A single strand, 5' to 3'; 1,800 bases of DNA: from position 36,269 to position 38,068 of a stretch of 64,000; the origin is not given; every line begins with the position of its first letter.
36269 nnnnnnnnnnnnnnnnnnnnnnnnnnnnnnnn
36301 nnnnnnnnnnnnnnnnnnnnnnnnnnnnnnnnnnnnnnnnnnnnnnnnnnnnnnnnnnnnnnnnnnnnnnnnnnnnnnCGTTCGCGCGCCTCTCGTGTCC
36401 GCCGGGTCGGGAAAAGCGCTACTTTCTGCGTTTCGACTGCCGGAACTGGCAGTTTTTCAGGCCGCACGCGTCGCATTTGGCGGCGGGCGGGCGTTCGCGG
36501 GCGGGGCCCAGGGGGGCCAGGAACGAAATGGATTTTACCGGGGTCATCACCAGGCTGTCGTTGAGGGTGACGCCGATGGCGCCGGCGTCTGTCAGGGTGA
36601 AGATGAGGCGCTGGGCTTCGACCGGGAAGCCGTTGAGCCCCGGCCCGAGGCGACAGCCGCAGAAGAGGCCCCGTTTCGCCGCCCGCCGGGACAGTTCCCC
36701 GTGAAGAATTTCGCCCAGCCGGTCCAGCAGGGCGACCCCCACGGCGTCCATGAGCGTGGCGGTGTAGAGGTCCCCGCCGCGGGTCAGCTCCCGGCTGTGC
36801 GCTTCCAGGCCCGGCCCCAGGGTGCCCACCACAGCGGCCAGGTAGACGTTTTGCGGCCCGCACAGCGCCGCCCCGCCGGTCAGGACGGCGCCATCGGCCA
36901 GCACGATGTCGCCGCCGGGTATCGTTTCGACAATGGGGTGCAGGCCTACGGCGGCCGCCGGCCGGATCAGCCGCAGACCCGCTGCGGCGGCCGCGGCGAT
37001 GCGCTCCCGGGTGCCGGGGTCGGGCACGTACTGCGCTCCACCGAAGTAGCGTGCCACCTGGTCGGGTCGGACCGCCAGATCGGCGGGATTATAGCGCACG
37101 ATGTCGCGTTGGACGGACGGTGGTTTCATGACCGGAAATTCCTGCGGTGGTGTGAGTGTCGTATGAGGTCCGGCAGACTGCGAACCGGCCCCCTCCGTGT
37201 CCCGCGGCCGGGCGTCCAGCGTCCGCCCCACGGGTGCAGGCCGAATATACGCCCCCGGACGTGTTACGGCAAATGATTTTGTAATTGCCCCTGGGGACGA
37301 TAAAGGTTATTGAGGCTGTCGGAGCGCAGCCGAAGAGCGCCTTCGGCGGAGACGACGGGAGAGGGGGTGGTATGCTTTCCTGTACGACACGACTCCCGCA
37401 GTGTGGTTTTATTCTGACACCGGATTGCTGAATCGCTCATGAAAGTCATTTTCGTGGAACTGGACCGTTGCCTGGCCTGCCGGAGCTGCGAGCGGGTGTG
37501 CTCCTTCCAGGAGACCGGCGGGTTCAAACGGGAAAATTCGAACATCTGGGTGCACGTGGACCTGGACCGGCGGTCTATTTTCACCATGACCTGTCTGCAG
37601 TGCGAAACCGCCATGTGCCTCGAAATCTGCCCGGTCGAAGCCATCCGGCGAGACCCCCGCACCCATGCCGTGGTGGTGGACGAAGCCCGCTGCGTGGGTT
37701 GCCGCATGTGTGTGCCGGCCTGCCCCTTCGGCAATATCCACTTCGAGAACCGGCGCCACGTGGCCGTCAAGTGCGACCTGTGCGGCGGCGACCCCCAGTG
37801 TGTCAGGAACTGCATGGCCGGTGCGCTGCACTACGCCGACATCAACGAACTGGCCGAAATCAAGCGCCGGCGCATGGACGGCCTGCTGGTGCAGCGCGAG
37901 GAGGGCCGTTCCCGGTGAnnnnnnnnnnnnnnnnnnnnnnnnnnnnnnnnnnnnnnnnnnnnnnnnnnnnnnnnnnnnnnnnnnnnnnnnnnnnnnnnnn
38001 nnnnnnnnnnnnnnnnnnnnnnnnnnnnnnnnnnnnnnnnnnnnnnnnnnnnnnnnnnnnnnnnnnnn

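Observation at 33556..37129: Non-pyrrolysine MtmB-family methyltransferase with its own corrinoid protein, a MetH-activation-like protein and a GntR regulator: corrinoid methyl-transfer system with unknown substrate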

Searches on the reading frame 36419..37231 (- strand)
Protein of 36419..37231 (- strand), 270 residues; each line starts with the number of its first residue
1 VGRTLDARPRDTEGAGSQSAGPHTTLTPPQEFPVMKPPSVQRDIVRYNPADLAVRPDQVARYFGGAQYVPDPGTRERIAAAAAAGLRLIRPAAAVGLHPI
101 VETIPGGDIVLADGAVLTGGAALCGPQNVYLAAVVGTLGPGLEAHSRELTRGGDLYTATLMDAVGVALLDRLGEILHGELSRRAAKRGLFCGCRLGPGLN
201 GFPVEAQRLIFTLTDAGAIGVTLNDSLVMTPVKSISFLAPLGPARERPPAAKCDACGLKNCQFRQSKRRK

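Call 3: search_protein_families(library=pfam, proteins=[window:36419-37231:-], max_evalue=0.01)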
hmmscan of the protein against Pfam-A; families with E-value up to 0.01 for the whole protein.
window:36419-37231:- (270 aa): 1 family
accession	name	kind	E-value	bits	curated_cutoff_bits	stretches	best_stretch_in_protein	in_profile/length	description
PF02965.22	Met_synt_B12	-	1.4e-05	25.1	25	1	130-237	122-244/273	Vitamin B12 dependent methionine synthase, activation domain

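Call 4: search_protein_families(library=ncbifam, proteins=[window:36419-37231:-], max_evalue=0.01)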
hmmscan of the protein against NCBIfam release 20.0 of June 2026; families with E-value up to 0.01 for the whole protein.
window:36419-37231:- (270 aa): 1 family
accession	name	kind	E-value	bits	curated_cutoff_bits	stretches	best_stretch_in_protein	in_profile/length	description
TIGR02082.1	metH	equivalog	0.00055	17.6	1010.85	1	130-237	1048-1169/1182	methionine synthase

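Call 62: search_solved_structures(query=A2, max_evalue=1, show_alignments=1)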
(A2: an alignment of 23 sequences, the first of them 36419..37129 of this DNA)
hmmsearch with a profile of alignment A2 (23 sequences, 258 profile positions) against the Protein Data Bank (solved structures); distinct sequences matched with E-value up to 1: 2.
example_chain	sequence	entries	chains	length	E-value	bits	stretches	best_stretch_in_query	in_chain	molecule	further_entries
1j6r_A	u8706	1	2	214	3.4e-09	40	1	50-234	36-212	METHIONINE SYNTHASE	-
2o2k_A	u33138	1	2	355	0.13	15.1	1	129-228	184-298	Methionine synthase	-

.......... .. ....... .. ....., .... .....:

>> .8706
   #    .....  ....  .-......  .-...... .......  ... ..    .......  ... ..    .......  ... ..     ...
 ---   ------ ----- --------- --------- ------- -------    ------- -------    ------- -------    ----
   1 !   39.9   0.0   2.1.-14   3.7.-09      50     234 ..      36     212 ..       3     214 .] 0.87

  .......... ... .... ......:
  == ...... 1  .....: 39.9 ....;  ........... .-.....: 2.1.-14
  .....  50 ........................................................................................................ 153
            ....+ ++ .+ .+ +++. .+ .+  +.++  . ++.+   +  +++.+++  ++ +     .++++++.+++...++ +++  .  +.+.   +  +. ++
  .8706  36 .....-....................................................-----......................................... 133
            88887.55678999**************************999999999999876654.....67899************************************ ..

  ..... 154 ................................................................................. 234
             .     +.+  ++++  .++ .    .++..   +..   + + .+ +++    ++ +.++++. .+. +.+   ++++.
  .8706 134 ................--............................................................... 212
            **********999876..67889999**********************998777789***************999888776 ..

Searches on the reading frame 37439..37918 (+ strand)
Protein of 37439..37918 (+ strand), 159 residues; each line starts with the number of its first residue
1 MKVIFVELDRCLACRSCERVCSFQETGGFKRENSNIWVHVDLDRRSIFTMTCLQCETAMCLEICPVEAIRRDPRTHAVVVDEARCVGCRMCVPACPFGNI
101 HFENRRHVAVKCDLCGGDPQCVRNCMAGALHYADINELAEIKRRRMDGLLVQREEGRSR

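Call 3: search_protein_families(library=pfam, proteins=[window:37439-37918:+], max_evalue=0.01)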
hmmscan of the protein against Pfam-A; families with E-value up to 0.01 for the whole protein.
window:37439-37918:+ (159 aa): 13 families
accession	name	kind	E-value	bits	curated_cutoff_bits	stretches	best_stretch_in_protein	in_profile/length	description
PF12837.12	Fer4_6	-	5.7e-14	51.7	25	2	78-100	2-24/24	4Fe-4S binding domain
PF12838.12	Fer4_7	-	7.9e-14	52.3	27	1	51-98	1-51/52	4Fe-4S dicluster domain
PF13247.11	Fer4_11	-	9.2e-14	51.9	26.2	1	47-133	5-98/100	4Fe-4S dicluster domain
PF14697.11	Fer4_21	-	1.7e-10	41.3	35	2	49-100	5-57/59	4Fe-4S dicluster domain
PF12797.12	Fer4_2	-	6.2e-10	38.8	24.5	2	77-97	2-22/22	4Fe-4S binding domain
PF13187.11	Fer4_9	-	1e-09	38.7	27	3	52-97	2-49/52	4Fe-4S dicluster domain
PF13237.11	Fer4_10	-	1.9e-08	34.6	25.5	2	78-125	2-52/53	4Fe-4S dicluster domain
PF00037.32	Fer4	-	5.2e-08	32.8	21.1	1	78-100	1-23/24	4Fe-4S binding domain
PF25160.1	LdpA_Fe-S-bd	-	7.6e-08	32.5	27.6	1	59-102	8-45/49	LdpA Fe-S cluster-binding domain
PF13484.11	Fer4_16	-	8.6e-07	30.1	30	0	84-105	1-21/66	4Fe-4S double cluster binding domain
PF13534.11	Fer4_17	-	4.8e-06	27.5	22.2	0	84-112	1-29/61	4Fe-4S dicluster domain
PF12800.12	Fer4_4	-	0.00013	22.5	24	1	83-98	2-17/17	4Fe-4S binding domain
PF13183.11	Fer4_8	-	0.00014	22.8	27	0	7-67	1-67/68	4Fe-4S dicluster domain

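Call 4: search_protein_families(library=ncbifam, proteins=[window:37439-37918:+], max_evalue=0.01)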
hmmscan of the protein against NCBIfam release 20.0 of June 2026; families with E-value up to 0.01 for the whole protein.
window:37439-37918:+ (159 aa): 74 families (the best 25 are shown)
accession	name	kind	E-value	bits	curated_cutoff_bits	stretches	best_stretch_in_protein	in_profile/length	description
NF045766.1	PhenlGlyoxDHPadI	equivalog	1.8e-23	83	700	1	4-138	7-141/443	NADH-dependent phenylglyoxylate dehydrogenase subunit beta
TIGR02951.1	DMSO_dmsB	equivalog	2.3e-21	76.5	214.1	1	27-139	42-157/161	DMSO/selenate family reductase complex B subunit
NF009408.0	PRK12769.1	equivalog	4.6e-19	68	1003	1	3-147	4-159/659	formate-dependent uric acid utilization protein AegA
NF007382.0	PRK09898.1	equivalog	8e-19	68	213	1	49-137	120-205/208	ferredoxin-like protein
NF009451.0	PRK12809.1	equivalog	1.7e-18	66.3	1154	1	2-145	3-149/639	formate-dependent uric acid utilization protein YgfT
NF008134.0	PRK10882.1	equivalog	4.6e-16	58.8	263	1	49-145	110-219/329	hydrogenase 2 operon protein HybA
NF007658.0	PRK10330.1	equivalog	1.4e-15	57.3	260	1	3-145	4-170/181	electron transport protein HydN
TIGR03149.1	cyt_nit_nrfC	equivalog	1.4e-15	57.3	377.6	1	47-140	89-189/225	cytochrome c nitrite reductase Fe-S protein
NF011569.0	PRK14993.1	equivalog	1.8e-15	57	416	1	4-138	46-191/244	tetrathionate reductase subunit TtrB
NF038355.1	FDH3_beta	equivalog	2.1e-13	50.7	240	1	5-124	6-129/180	formate dehydrogenase FDH3 subunit beta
NF045715.1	sulf_resp_HmcB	equivalog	3.7e-13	49.2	420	1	48-147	102-210/307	sulfate respiration complex iron-sulfur protein HmcB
NF045797.1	DsrO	equivalog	8.1e-12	45.1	200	1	44-137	95-204/235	sulfate reduction electron transfer complex DsrMKJOP subunit DsrO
NF041782.1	mnquin_red_QrcC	equivalog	2.8e-11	43.5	400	1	5-103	4-119/239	menaquinone reductase iron-sulfur cluster-binding subunit QrcC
TIGR03478.1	DMSO_red_II_bet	subfamily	9.5e-11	41.2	480.7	1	51-126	130-211/321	DMSO reductase family type II enzyme, iron-sulfur subunit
NF006221.0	PRK08348.1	subfamily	1.4e-10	41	124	2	78-141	39-103/136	NADH-plastoquinone oxidoreductase subunit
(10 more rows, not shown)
